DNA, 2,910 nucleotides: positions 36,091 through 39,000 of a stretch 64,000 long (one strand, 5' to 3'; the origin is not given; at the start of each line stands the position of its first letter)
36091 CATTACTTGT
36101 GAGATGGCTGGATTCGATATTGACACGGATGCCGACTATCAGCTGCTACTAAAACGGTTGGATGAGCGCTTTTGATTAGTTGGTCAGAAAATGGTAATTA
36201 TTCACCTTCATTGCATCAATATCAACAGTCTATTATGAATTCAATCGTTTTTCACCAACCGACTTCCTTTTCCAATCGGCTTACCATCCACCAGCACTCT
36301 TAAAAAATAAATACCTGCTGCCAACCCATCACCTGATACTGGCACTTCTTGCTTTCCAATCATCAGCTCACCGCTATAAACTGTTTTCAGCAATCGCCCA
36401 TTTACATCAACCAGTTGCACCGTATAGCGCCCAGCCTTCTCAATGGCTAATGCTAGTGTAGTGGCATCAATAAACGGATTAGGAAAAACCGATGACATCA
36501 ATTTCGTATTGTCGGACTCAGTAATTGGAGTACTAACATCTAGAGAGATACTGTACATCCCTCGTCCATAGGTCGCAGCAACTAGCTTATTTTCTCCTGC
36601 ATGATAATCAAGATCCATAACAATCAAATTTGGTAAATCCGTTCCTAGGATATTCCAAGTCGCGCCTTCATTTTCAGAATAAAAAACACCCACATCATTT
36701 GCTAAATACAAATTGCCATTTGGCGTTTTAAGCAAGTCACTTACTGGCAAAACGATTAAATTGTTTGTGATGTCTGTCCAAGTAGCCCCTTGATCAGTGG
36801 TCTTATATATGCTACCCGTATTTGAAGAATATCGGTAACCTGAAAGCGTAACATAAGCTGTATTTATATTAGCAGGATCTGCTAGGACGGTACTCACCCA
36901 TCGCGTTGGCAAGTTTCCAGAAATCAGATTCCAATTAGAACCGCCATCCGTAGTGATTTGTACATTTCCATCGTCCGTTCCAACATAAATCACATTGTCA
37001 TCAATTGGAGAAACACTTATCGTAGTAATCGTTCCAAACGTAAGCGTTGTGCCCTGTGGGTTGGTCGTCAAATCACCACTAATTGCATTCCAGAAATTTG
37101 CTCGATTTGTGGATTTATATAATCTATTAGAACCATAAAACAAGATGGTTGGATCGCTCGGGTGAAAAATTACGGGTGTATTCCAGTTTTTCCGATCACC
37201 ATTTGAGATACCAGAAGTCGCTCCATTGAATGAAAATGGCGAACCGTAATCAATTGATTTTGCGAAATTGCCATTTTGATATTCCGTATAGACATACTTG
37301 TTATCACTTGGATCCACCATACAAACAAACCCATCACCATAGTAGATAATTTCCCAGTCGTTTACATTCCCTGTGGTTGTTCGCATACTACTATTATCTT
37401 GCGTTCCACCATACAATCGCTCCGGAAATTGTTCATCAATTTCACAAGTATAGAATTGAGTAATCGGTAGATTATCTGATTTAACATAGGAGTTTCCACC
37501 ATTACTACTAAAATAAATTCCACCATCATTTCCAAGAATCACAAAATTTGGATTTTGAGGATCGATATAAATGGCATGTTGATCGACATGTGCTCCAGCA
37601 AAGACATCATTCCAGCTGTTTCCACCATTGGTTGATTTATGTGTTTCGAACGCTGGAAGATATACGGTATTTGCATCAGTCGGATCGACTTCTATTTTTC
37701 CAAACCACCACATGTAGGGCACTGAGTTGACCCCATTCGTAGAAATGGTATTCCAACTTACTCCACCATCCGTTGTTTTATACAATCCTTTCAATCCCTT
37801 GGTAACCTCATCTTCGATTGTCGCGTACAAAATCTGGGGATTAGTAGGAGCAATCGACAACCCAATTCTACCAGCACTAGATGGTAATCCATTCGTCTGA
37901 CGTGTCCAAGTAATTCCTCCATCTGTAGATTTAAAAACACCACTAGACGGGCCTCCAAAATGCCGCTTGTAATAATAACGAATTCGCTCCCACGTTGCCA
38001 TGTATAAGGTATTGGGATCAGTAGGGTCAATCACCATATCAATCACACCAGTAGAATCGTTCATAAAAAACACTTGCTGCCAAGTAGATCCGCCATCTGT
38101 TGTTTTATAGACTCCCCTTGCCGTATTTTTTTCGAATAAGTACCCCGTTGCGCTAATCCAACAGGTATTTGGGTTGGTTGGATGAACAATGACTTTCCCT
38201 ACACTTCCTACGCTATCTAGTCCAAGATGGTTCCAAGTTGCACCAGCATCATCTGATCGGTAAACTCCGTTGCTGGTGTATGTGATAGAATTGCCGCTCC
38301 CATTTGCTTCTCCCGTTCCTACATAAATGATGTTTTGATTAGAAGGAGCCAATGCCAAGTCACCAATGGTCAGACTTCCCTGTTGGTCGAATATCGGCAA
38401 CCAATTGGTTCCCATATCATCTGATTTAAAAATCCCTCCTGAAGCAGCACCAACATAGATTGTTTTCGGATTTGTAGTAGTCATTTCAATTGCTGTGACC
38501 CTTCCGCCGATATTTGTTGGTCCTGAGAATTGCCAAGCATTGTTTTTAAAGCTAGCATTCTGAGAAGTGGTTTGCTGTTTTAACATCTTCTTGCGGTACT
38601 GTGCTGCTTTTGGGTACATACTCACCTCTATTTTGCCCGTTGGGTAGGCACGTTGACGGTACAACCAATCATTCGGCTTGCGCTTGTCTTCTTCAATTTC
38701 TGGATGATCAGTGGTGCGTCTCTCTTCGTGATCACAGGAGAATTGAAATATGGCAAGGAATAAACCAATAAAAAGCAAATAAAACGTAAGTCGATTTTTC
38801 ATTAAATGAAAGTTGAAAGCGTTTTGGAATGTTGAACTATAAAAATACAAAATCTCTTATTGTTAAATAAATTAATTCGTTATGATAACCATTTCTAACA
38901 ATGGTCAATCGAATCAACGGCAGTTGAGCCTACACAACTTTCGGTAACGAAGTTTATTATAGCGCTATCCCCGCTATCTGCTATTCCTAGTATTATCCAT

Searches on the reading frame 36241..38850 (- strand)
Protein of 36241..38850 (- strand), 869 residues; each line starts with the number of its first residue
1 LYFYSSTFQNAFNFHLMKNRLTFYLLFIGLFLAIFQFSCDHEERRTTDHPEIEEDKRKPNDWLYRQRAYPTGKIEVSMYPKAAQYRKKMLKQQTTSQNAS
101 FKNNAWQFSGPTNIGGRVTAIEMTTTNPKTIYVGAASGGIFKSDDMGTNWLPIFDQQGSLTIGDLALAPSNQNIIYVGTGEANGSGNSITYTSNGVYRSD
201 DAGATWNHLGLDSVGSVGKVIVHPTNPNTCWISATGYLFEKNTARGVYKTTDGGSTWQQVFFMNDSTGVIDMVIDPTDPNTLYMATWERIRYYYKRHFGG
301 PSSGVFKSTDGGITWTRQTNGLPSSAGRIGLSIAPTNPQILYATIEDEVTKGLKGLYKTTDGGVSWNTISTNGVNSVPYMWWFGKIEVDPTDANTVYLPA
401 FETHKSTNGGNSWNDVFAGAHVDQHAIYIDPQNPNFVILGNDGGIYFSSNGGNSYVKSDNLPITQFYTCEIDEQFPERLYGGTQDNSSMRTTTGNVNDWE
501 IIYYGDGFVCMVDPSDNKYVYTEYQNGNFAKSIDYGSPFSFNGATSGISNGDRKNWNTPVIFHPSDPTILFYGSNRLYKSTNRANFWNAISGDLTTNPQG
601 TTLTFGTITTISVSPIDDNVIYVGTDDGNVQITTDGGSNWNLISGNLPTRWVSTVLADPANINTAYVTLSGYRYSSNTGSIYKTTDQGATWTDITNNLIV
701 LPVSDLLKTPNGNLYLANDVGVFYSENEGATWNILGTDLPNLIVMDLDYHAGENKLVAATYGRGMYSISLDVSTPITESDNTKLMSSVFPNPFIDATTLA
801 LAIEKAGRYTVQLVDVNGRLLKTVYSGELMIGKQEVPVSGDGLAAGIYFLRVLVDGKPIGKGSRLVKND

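Call 38: search_protein_families(library=pfam, proteins=[window:36241-38850:-], max_evalue=0.001)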
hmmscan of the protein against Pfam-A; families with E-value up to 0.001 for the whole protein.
window:36241-38850:- (869 aa): 5 families
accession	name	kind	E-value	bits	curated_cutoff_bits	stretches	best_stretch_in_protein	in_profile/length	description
PF15902.12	Sortilin-Vps10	-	3.5e-34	118.8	33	5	247-382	3-121/446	Sortilin, neurotensin receptor 3,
PF14870.12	PSII_BNR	-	2.7e-08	33.9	27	0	630-726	84-171/303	Photosynthesis system II assembly factor YCF48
PF02012.26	BNR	-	1.1e-06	28.2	27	0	307-316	2-11/12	BNR/Asp-box repeat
PF13088.12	BNR_2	-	2.1e-06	27.7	31.4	0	178-369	71-251/277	BNR repeat-like domain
PF18962.6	Por_Secre_tail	-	5.4e-06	27.1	27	1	788-854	1-64/75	Secretion system C-terminal sorting domain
